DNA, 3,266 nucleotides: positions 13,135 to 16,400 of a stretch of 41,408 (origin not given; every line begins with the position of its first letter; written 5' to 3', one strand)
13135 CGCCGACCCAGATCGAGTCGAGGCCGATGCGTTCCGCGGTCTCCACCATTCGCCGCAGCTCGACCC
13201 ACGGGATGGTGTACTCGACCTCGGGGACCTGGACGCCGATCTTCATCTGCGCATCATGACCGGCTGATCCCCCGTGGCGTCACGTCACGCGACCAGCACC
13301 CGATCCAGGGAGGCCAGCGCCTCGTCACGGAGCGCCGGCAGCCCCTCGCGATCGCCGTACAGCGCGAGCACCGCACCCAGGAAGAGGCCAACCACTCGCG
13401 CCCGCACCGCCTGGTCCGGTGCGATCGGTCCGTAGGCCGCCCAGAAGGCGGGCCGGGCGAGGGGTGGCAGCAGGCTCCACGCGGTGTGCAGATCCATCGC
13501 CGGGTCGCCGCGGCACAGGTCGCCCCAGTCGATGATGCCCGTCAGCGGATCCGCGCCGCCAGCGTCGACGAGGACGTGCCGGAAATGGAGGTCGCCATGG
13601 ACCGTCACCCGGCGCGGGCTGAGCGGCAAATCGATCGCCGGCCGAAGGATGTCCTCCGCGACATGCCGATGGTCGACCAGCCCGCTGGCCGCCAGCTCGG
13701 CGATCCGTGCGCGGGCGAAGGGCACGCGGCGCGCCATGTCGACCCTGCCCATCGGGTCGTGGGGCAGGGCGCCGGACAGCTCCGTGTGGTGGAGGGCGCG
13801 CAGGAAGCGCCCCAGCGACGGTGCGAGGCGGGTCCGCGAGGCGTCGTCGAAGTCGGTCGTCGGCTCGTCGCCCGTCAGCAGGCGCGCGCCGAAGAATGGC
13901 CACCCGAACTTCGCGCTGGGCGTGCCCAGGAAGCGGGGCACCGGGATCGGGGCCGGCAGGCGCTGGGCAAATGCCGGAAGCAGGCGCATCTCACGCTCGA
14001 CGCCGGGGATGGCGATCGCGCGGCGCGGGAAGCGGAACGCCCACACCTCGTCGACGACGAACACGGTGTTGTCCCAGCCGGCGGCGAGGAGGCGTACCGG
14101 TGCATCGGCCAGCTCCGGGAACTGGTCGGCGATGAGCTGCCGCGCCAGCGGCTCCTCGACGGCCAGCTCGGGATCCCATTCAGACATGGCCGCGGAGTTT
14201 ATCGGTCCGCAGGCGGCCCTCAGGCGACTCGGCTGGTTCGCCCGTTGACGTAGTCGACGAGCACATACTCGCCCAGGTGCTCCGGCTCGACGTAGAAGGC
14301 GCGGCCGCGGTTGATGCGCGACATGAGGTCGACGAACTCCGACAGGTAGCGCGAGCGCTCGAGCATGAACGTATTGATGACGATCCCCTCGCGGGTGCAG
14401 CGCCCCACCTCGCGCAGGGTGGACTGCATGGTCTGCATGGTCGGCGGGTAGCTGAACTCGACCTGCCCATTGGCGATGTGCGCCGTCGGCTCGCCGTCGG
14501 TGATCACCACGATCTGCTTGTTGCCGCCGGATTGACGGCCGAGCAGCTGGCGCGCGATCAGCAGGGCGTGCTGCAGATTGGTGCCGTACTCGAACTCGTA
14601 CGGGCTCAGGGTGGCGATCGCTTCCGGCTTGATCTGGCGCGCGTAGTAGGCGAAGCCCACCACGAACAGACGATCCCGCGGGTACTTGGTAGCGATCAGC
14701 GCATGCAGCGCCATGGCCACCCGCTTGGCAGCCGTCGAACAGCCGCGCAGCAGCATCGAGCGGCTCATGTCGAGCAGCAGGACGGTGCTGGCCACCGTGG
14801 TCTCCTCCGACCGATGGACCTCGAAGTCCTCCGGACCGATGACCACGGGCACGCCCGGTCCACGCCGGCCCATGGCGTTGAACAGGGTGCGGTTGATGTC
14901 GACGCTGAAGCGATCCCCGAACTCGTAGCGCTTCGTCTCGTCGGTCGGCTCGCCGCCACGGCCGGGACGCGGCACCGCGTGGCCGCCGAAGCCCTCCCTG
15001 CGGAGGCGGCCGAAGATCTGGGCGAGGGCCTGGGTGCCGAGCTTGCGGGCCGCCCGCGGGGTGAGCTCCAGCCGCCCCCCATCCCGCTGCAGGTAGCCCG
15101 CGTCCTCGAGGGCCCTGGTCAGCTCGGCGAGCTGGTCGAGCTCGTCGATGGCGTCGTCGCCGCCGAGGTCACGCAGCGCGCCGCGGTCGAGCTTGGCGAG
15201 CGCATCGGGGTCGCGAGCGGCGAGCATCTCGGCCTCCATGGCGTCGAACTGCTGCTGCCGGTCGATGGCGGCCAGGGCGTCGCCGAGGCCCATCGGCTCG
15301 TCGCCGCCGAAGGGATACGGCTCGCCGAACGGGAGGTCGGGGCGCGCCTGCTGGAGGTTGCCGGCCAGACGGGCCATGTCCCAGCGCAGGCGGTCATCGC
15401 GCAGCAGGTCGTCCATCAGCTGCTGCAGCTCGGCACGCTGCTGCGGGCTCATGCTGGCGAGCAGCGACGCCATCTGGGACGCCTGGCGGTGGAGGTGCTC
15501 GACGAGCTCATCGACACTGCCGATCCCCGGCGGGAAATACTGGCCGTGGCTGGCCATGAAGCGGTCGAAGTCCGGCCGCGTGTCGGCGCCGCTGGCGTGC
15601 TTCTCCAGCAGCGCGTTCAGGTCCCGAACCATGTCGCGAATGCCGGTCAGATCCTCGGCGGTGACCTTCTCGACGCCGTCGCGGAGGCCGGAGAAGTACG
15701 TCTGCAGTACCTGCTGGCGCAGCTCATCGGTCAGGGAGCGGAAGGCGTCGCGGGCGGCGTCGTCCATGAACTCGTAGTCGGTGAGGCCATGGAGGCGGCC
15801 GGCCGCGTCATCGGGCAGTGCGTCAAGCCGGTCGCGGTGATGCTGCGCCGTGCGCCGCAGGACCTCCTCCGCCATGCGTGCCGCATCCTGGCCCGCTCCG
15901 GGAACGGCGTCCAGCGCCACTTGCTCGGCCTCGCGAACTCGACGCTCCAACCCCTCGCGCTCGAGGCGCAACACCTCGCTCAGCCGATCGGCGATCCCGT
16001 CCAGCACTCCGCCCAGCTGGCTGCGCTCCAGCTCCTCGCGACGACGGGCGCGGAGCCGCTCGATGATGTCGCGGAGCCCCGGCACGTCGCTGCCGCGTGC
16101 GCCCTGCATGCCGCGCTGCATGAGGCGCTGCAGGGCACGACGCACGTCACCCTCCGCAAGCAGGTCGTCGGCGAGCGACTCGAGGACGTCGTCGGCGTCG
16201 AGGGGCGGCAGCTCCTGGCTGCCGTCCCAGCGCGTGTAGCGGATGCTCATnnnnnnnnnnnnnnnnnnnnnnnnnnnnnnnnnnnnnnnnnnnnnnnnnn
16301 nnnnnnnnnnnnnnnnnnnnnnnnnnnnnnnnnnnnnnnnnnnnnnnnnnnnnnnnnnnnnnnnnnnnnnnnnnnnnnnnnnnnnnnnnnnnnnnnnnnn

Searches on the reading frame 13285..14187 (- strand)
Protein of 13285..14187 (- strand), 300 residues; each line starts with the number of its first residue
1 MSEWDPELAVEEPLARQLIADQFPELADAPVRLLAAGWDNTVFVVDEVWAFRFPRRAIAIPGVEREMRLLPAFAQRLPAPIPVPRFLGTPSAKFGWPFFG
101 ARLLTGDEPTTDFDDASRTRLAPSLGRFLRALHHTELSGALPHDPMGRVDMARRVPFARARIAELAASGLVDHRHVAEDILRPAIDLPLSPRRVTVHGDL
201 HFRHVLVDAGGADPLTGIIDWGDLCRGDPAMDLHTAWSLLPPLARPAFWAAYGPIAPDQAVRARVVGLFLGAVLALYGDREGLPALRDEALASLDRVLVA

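Call 11: search_protein_families(library=pfam, proteins=[window:13285-14187:-], max_evalue=0.01)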
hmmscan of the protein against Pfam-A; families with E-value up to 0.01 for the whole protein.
window:13285-14187:- (300 aa): 1 family
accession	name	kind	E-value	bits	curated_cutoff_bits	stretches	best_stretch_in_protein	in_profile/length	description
PF01636.29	APH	-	6.6e-32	111.6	23.2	1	31-257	2-231/239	Phosphotransferase enzyme family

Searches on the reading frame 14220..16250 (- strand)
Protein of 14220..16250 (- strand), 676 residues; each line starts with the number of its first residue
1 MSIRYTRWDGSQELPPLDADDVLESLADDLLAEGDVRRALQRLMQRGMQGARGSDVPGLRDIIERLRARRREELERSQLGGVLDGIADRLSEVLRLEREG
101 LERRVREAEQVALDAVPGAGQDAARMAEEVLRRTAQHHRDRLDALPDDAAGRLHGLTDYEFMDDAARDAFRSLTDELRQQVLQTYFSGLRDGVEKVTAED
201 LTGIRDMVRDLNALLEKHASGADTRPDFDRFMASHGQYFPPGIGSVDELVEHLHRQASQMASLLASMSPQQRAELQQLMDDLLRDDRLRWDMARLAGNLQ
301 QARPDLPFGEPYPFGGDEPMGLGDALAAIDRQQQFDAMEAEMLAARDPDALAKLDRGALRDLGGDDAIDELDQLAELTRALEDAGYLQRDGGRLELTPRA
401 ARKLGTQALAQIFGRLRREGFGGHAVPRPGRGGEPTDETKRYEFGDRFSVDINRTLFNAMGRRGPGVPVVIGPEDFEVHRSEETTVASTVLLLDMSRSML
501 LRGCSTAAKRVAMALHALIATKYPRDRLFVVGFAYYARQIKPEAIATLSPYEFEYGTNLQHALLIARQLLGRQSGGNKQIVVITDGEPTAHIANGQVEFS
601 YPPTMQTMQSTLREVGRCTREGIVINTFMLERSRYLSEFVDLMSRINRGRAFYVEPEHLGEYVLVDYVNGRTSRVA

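Call 11: search_protein_families(library=pfam, proteins=[window:14220-16250:-], max_evalue=0.01)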
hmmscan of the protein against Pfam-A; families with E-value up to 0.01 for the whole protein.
window:14220-16250:- (676 aa): 1 family
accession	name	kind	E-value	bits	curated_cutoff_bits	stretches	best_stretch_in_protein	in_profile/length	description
PF13519.12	VWA_2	-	1.8e-08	35.4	27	1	489-587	1-107/107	von Willebrand factor type A domain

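Call 40: search_protein_families(library=ncbifam, proteins=[window:14220-16250:-], max_evalue=0.1)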
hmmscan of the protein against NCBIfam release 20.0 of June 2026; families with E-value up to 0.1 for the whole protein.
window:14220-16250:- (676 aa): 1 family
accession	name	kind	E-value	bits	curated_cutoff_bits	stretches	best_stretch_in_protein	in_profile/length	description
TIGR02442.1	Cob-chelat-sub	hypoth_equivalog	6.3e-05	21.6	779.45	1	450-591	435-586/641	putative cobaltochelatase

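Call 57: search_protein_families(library=padloc, proteins=[window:14220-16250:-], max_evalue=0.01)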
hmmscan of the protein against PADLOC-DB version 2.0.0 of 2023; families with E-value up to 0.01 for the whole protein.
window:14220-16250:- (676 aa): 0 families
